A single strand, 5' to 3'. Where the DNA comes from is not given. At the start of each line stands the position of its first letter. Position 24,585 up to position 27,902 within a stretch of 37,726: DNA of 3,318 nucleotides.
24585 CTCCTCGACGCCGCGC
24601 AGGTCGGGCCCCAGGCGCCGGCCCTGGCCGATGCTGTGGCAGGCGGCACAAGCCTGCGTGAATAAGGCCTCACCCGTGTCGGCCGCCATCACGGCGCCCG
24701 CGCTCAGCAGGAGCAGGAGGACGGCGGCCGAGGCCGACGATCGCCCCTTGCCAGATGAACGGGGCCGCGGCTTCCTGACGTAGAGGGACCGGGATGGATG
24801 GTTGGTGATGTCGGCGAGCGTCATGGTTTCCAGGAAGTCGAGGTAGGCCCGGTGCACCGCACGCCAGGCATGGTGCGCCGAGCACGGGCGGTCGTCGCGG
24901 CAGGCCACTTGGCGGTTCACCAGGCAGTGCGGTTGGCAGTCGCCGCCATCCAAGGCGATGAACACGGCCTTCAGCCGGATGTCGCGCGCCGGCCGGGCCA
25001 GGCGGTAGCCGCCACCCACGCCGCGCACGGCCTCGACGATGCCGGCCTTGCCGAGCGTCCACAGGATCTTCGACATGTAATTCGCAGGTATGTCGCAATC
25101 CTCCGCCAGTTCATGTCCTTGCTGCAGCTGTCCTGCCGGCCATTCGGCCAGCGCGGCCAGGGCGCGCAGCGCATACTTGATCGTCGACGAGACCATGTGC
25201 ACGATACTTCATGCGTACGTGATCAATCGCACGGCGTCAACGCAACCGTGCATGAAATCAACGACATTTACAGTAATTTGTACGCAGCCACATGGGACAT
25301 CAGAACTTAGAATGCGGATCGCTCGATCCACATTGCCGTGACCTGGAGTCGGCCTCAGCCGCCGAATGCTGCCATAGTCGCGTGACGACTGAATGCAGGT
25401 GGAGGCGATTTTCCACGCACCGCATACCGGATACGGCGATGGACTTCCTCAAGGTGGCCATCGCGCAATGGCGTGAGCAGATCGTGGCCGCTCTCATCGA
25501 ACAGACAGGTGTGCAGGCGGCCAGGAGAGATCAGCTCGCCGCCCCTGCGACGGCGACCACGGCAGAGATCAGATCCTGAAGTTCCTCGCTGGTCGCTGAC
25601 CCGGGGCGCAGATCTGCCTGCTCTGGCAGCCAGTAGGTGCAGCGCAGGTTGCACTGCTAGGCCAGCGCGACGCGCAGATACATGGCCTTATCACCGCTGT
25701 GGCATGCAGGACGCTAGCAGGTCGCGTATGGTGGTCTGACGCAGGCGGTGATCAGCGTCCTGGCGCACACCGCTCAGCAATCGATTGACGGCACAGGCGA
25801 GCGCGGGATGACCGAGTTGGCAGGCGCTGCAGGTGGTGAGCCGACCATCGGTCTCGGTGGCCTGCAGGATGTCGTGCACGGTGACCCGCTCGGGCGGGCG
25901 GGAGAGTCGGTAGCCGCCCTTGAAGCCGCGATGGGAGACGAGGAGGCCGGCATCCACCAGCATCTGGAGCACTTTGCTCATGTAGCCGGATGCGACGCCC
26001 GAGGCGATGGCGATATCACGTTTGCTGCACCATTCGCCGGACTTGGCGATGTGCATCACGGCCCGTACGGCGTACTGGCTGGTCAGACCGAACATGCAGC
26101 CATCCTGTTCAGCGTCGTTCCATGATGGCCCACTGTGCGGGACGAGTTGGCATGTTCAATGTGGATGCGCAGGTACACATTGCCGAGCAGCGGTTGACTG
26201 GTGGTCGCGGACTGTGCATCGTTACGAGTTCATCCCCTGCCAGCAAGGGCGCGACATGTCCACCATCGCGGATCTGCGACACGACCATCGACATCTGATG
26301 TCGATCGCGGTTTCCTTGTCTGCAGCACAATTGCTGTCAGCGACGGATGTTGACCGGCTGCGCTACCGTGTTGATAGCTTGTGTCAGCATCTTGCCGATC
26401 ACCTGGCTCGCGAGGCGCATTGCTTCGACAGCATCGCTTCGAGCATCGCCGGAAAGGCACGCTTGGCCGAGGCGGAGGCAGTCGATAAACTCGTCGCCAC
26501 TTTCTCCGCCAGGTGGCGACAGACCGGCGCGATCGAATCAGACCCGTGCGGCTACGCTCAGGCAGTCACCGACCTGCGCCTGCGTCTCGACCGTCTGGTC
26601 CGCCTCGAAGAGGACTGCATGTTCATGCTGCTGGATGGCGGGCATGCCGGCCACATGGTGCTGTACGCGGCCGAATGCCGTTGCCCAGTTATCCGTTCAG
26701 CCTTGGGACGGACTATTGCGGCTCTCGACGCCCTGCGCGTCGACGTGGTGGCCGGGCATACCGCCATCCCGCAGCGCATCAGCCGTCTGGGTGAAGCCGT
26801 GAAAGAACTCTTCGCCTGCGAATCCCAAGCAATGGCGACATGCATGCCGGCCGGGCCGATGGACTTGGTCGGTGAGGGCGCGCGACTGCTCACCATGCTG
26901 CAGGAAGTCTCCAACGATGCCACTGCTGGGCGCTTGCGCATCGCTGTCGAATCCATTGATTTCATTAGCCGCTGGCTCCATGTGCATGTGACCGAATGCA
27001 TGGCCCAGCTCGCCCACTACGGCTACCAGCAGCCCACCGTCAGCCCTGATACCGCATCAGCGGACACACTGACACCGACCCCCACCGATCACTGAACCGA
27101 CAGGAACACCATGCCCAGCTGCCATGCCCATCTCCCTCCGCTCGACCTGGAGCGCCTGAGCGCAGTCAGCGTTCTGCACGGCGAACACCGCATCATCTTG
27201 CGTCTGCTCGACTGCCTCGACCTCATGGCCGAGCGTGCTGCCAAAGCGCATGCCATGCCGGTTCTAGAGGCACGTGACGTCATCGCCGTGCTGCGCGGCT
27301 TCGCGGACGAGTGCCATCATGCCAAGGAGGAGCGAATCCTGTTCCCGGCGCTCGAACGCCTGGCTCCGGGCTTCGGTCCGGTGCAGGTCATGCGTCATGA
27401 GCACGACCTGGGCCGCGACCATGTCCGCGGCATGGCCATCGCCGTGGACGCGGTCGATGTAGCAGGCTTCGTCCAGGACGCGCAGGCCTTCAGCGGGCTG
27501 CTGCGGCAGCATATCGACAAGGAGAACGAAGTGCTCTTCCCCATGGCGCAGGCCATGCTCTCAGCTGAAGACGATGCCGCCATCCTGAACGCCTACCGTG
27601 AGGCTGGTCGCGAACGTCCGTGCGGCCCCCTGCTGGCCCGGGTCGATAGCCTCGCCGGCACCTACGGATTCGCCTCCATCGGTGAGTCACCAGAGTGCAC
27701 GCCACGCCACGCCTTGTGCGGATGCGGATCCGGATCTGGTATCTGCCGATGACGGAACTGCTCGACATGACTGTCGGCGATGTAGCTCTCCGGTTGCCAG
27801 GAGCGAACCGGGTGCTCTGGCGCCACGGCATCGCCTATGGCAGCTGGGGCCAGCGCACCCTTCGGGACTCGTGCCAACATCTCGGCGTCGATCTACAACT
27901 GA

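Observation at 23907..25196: Complete Rrf2 (NsrR-like) DNA-binding domain fused in frame to a NarC-like membrane diheme cytochrome c, as the first gene of the narGHJI-narK operon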

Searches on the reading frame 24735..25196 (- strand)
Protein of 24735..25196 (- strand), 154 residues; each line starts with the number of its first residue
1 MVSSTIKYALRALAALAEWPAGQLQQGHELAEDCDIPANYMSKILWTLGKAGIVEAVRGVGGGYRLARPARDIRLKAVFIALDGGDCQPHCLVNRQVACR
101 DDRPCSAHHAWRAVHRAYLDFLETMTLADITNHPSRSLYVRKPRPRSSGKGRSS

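Call 21: search_solved_structures(query=window:24735-25196:-, max_evalue=0.001, show_alignments=4)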
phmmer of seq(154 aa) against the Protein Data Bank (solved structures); distinct sequences matched with E-value up to 0.001: 13.
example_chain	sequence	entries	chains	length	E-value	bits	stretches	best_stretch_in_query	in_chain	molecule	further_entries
7zpn_A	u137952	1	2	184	2.8e-13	53.2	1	3-132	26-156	HTH-type transcriptional regulator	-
6y45_A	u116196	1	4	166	9.5e-10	41.8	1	8-130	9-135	Rrf2 family transcriptional regulator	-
6hsd_A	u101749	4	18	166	2.4e-09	40.5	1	21-130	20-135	Rrf2 family transcriptional regulator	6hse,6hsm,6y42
4cic_A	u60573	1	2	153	3.7e-09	39.9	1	7-132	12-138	TRANSCRIPTIONAL REGULATOR, BADM/RRF2 FAMILY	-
4hf0_A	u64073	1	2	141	5.5e-08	36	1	7-134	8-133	HTH-type transcriptional regulator IscR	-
4hf2_A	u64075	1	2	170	6.3e-08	35.8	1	7-134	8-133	HTH-type transcriptional regulator IscR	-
4hf1_A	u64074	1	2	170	8.7e-08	35.4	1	7-134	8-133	HTH-type transcriptional regulator IscR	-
4chu_A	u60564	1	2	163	2e-07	34.2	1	7-134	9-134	HTH-TYPE TRANSCRIPTIONAL REGULATOR ISCR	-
3lwf_A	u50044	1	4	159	7.3e-07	32.4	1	28-136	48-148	Putative transcriptional regulator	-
5n07_A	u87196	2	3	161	6.1e-06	29.4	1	8-139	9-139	HTH-type transcriptional repressor NsrR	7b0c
3t8r_A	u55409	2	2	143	8e-06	29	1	3-127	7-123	Staphylococcus aureus CymR | Staphylococcus aureus CymR (oxidized form)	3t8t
2y75_A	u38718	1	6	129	0.00032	23.8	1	7-133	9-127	HTH-TYPE TRANSCRIPTIONAL REGULATOR CYMR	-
5n08_A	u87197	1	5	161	0.00062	22.9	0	8-137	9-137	HTH-type transcriptional repressor NsrR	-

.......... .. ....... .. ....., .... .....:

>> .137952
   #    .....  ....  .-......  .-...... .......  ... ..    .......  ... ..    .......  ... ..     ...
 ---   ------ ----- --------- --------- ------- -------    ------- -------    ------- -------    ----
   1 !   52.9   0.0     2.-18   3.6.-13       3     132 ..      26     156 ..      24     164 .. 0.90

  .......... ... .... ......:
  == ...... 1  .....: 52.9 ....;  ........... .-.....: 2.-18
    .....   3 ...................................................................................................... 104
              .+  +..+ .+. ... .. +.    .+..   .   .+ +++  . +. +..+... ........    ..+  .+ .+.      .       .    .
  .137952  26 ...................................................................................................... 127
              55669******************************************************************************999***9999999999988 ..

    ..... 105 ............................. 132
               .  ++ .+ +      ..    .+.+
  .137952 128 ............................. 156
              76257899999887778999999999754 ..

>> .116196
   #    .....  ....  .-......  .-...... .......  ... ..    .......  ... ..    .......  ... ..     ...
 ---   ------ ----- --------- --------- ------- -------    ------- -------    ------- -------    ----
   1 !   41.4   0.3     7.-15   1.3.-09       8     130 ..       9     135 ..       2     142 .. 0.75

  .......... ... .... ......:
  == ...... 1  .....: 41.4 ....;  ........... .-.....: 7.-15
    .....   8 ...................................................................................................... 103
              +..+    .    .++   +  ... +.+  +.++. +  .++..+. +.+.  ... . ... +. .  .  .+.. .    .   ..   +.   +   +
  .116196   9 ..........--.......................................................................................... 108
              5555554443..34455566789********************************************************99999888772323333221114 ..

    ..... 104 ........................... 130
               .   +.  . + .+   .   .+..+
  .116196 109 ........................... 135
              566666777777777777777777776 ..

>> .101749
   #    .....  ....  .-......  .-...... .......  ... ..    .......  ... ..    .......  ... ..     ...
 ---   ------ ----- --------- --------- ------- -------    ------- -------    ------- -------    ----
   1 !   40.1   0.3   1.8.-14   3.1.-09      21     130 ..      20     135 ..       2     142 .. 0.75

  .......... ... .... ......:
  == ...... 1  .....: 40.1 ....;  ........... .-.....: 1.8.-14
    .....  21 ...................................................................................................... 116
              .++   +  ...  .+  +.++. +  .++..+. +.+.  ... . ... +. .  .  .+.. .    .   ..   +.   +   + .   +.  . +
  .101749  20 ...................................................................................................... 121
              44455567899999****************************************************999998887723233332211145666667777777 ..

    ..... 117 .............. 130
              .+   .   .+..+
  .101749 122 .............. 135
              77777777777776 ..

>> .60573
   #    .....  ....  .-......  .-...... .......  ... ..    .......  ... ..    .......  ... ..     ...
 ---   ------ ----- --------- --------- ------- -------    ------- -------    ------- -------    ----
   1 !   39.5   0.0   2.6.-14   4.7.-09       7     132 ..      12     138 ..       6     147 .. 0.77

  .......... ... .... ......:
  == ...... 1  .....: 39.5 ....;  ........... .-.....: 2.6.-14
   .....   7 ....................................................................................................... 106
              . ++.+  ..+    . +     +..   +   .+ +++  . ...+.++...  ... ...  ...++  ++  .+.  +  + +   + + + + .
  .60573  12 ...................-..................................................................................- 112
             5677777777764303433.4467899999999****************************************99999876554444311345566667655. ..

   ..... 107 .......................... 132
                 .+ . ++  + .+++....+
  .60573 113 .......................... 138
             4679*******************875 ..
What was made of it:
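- Closest known: Rrf2-family Fe-S regulators. Same: Full-length Rrf2 domain with PDB relatives 7zpn, 6y45/6hsd (RsrR), 4hf0 (IscR) and 5n07 (NsrR) (call 21).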

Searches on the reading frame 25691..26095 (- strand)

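Call 3: search_protein_families(library=pfam, proteins=[window:25691-26095:-], max_evalue=0.01)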
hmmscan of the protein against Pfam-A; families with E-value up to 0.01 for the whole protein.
window:25691-26095:- (134 aa): 2 families
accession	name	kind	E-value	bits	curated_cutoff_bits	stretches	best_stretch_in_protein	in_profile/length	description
PF02082.26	Rrf2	-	3.4e-27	95.6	30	1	6-128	5-131/132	Iron-dependent Transcriptional regulator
PF12802.13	MarR_2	-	0.00019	22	27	1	2-53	1-51/61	MarR family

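Call 23: search_protein_families(library=ncbifam, proteins=[window:25691-26095:-], max_evalue=0.01)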
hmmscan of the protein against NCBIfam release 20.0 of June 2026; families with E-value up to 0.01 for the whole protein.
window:25691-26095:- (134 aa): 8 families
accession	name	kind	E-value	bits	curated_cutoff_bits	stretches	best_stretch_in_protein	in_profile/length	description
TIGR00738.1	rrf2_super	superfamily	8e-27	93.7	73.3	1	5-127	6-131/132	Rrf2 family transcriptional regulator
TIGR02944.1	suf_reg_Xantho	equivalog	8.2e-16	58.6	110.65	1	7-125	9-129/130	SUF system Fe-S cluster assembly regulator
NF008886.0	PRK11920.1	equivalog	1.1e-15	57.7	193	1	6-126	7-130/153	iron-responsive transcriptional regulator RirA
TIGR02010.1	IscR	equivalog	7.9e-13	48.4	207.55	1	7-128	8-131/135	Fe-S cluster assembly transcriptional regulator IscR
NF008240.0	PRK11014.1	equivalog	4.5e-11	43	182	1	7-129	8-130/141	nitric oxide-sensing transcriptional repressor NsrR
NF047409.1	Cys_reg_CymR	equivalog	2.1e-10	40.9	195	1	7-127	8-124/139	cysteine metabolism transcriptional regulator CymR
NF008110.0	PRK10857.1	equivalog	1.1e-07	31.8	275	1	6-109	7-115/164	Fe-S cluster assembly transcriptional regulator IscR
NF041852.1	trans_reg_HypR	equivalog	0.0025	17.8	180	1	23-108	23-106/139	redox-sensitive transcriptional regulator HypR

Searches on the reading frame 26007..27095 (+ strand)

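Call 3: search_protein_families(library=pfam, proteins=[window:26007-27095:+], max_evalue=0.01)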
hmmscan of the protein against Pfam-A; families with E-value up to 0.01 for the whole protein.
window:26007-27095:+ (362 aa): 2 families
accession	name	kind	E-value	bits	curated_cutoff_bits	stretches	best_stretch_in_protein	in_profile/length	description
PF20339.3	DUF6634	-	3e-05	24.3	27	1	109-177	81-149/157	Family of unknown function (DUF6634)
PF01814.28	Hemerythrin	-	0.00094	20.1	25.3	1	87-208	3-126/127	Hemerythrin HHE cation binding domain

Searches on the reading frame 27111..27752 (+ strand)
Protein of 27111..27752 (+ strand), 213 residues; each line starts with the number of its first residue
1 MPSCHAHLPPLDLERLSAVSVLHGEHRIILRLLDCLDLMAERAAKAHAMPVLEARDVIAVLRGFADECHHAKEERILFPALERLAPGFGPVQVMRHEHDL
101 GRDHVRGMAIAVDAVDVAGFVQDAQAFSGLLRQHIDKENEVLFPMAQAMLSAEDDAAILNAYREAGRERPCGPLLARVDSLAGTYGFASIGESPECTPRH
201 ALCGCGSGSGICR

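Call 3: search_protein_families(library=pfam, proteins=[window:27111-27752:+], max_evalue=0.01)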
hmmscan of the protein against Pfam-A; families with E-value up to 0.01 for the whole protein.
window:27111-27752:+ (213 aa): 1 family
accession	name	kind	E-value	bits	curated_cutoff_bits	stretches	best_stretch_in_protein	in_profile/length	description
PF01814.28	Hemerythrin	-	7e-25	88.4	25.3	1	18-146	2-127/127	Hemerythrin HHE cation binding domain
